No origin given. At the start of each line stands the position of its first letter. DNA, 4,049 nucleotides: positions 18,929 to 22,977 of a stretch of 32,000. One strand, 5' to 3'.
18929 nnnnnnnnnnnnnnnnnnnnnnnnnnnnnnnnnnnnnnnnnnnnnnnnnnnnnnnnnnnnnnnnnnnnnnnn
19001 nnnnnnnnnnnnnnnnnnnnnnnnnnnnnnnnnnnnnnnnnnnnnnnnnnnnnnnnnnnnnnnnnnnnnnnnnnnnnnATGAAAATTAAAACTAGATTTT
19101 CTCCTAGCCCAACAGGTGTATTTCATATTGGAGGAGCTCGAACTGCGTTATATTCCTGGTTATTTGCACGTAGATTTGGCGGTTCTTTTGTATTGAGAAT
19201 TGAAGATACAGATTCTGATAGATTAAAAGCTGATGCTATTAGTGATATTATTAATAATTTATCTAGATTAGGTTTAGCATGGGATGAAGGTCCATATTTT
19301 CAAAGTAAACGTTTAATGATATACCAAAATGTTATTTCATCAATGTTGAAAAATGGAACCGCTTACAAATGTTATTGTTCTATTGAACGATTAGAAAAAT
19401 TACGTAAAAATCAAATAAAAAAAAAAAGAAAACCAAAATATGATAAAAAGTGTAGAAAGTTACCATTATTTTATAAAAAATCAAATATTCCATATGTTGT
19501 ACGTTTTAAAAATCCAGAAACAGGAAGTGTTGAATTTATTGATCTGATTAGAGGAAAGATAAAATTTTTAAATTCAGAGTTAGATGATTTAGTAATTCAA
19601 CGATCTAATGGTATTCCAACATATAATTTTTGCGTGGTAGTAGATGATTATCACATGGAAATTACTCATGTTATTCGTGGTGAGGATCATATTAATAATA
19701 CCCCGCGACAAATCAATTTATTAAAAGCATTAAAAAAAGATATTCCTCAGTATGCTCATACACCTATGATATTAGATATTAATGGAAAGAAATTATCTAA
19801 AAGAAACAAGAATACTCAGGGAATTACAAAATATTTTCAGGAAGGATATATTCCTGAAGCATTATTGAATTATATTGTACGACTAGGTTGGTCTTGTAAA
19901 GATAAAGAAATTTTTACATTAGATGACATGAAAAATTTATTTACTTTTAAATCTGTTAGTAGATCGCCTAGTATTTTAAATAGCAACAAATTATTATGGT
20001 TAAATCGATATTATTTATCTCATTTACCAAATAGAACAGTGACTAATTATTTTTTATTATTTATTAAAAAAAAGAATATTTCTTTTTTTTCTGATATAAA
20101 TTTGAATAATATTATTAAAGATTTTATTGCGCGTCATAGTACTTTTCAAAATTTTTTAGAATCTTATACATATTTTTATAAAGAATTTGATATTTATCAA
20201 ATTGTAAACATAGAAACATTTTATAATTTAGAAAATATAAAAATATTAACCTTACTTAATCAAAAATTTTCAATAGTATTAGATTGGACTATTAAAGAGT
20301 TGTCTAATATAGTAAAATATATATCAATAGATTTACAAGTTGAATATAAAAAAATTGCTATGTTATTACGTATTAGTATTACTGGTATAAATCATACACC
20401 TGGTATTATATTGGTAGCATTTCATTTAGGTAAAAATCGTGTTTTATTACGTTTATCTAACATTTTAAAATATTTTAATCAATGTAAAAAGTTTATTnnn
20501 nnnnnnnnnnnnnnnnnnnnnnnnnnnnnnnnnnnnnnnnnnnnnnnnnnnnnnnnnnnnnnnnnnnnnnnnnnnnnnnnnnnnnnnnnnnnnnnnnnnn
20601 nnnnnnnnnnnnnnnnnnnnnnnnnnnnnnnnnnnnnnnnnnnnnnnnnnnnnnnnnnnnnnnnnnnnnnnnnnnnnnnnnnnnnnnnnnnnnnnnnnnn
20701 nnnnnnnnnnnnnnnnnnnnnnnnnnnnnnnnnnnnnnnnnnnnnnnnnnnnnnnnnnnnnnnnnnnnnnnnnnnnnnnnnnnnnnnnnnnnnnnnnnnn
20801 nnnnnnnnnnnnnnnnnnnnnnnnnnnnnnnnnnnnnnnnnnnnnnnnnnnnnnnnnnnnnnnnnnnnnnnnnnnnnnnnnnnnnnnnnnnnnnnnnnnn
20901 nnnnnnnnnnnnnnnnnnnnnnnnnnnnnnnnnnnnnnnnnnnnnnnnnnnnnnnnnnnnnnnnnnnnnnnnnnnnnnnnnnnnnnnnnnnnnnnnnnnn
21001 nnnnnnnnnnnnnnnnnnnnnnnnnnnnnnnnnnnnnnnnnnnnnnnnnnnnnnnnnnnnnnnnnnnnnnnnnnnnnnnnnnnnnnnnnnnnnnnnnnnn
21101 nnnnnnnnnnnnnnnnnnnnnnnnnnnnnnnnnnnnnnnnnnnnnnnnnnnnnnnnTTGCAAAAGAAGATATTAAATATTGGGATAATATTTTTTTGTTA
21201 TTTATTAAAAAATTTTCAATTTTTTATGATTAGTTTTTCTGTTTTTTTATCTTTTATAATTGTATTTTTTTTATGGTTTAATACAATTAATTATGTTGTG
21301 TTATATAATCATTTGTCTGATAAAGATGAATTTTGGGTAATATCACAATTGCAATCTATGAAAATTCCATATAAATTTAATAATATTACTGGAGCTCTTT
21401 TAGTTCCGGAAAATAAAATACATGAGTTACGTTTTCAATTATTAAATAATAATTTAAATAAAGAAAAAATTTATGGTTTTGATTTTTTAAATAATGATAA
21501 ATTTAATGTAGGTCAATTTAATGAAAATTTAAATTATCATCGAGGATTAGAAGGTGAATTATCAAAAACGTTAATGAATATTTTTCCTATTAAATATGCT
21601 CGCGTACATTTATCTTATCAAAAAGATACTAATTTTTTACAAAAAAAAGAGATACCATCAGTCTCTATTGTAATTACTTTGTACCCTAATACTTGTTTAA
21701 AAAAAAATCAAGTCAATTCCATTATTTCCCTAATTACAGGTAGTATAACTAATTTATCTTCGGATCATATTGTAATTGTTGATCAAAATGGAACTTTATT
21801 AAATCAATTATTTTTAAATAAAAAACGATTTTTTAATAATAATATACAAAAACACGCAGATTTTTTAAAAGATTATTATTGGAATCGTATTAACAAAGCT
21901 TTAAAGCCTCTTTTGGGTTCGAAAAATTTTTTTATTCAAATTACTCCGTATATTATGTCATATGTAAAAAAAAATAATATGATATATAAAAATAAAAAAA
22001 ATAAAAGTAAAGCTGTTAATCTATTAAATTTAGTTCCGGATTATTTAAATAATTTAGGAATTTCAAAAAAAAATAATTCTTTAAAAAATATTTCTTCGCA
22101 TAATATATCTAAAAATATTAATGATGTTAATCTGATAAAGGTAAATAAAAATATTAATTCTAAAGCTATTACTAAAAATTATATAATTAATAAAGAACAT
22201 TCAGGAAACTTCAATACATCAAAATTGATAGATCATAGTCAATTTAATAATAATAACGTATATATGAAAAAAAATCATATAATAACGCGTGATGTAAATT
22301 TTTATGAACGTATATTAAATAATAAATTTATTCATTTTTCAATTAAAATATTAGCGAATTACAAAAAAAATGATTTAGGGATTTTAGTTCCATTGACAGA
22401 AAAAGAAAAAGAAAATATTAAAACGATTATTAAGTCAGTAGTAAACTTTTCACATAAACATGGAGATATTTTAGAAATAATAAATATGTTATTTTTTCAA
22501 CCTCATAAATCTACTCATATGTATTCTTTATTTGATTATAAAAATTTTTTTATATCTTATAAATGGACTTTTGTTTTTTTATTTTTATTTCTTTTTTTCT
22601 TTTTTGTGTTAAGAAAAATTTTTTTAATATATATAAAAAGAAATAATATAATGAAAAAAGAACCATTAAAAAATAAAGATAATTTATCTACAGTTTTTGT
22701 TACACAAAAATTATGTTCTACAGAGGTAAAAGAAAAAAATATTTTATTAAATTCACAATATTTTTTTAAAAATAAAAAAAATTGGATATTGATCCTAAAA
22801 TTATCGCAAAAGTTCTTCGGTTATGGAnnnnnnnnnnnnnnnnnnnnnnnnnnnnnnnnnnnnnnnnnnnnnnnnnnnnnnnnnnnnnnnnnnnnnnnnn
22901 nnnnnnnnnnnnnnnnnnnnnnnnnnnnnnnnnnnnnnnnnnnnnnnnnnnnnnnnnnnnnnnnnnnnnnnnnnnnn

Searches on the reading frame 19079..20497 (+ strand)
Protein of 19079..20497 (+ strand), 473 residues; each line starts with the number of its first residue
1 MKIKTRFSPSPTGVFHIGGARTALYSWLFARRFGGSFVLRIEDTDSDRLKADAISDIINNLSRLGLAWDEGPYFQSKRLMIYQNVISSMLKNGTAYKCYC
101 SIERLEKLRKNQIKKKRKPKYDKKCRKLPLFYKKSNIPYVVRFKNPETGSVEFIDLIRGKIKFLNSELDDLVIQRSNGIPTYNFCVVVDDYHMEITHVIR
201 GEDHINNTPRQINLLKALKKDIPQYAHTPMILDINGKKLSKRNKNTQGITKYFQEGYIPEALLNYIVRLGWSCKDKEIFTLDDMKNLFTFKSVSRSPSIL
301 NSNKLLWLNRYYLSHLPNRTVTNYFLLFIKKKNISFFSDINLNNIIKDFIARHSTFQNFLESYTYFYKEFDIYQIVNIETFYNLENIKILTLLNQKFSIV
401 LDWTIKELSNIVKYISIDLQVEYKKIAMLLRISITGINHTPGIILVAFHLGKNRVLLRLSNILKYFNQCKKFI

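Call 62: search_protein_families(library=pfam, proteins=[window:19079-20497:+], max_evalue=0.001)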
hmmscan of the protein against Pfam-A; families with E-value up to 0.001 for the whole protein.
window:19079-20497:+ (473 aa): 2 families
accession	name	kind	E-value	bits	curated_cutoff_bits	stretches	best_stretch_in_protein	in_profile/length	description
PF00749.27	tRNA-synt_1c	-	3.8e-102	341.8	23.4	1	2-307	1-314/314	tRNA synthetases class I (E and Q), catalytic domain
PF19269.4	Anticodon_2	-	8.4e-14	52.6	23.6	1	338-462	12-140/141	Anticodon binding domain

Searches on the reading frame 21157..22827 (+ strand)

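Call 62: search_protein_families(library=pfam, proteins=[window:21157-22827:+], max_evalue=0.001)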
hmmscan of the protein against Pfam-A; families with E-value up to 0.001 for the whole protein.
window:21157-22827:+ (557 aa): 1 family
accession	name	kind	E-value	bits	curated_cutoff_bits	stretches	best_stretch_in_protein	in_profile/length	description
PF01514.23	YscJ_FliF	-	1e-47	162.8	24.4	1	43-216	3-178/179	Secretory protein of YscJ/FliF family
